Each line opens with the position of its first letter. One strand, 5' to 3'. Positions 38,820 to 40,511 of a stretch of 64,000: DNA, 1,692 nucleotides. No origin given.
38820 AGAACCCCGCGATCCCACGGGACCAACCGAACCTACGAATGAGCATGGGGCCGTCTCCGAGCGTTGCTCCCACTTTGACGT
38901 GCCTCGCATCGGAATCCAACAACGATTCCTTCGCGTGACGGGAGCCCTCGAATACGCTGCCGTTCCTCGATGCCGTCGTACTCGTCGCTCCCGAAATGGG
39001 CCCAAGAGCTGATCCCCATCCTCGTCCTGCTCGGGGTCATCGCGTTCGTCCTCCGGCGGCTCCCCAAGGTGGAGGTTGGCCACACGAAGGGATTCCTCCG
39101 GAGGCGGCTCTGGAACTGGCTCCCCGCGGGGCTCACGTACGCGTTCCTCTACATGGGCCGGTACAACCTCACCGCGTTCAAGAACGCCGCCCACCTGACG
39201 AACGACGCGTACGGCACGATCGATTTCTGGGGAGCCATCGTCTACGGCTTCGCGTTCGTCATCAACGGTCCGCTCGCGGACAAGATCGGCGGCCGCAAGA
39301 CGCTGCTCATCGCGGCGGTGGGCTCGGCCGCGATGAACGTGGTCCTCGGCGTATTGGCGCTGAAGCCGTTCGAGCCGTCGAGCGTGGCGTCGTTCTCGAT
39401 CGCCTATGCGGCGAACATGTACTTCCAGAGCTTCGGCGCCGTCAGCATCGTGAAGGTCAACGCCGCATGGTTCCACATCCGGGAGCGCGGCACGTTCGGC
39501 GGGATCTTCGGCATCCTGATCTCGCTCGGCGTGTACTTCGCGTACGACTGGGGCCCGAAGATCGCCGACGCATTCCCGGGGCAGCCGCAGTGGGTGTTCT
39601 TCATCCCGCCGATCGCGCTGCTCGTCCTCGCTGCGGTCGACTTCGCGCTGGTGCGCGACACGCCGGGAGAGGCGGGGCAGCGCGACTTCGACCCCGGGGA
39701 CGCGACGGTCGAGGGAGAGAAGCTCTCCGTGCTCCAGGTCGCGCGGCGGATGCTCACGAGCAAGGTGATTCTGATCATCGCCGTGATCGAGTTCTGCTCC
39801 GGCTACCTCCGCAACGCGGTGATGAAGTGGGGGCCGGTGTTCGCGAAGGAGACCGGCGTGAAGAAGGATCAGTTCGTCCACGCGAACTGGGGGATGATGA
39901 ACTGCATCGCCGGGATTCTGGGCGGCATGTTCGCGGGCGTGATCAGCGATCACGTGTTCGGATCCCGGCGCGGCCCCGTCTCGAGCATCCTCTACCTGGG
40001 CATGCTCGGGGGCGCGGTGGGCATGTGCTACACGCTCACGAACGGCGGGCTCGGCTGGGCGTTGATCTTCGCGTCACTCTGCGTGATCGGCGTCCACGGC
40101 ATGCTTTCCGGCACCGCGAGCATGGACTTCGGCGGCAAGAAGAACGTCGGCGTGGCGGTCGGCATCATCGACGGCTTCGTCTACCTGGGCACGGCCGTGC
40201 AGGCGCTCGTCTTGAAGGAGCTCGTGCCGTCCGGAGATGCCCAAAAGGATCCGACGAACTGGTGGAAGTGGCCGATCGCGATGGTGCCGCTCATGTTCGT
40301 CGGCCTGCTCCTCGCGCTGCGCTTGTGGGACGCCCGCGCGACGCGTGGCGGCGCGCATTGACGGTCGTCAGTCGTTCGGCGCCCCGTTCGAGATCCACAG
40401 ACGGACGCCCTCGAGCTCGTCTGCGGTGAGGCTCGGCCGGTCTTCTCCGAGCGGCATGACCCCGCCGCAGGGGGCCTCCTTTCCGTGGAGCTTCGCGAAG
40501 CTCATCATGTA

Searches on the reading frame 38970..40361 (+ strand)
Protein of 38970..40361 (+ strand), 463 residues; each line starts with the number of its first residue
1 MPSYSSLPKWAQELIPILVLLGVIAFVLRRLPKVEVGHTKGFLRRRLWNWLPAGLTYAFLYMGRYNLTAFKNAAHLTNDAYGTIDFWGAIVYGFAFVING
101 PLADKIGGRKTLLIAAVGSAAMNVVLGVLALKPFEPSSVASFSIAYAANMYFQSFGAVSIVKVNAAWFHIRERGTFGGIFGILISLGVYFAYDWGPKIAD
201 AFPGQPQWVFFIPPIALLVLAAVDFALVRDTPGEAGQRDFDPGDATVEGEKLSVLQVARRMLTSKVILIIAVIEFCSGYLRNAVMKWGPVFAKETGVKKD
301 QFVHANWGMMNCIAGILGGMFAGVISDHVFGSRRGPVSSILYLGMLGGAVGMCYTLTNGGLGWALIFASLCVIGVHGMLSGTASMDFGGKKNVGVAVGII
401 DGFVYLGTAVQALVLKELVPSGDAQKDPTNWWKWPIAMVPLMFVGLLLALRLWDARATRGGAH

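Call 19: search_protein_families(library=pfam, proteins=[window:38970-40361:+], max_evalue=0.001)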
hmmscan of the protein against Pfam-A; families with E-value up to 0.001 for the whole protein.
window:38970-40361:+ (463 aa): 2 families
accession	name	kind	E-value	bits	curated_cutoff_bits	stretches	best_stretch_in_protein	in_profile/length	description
PF07690.21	MFS_1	-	5.7e-26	91.7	33.4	1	55-410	3-345/347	Major Facilitator Superfamily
PF00083.30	Sugar_tr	-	0.00074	18.9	22.3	1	68-148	278-357/452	Sugar (and other) transporter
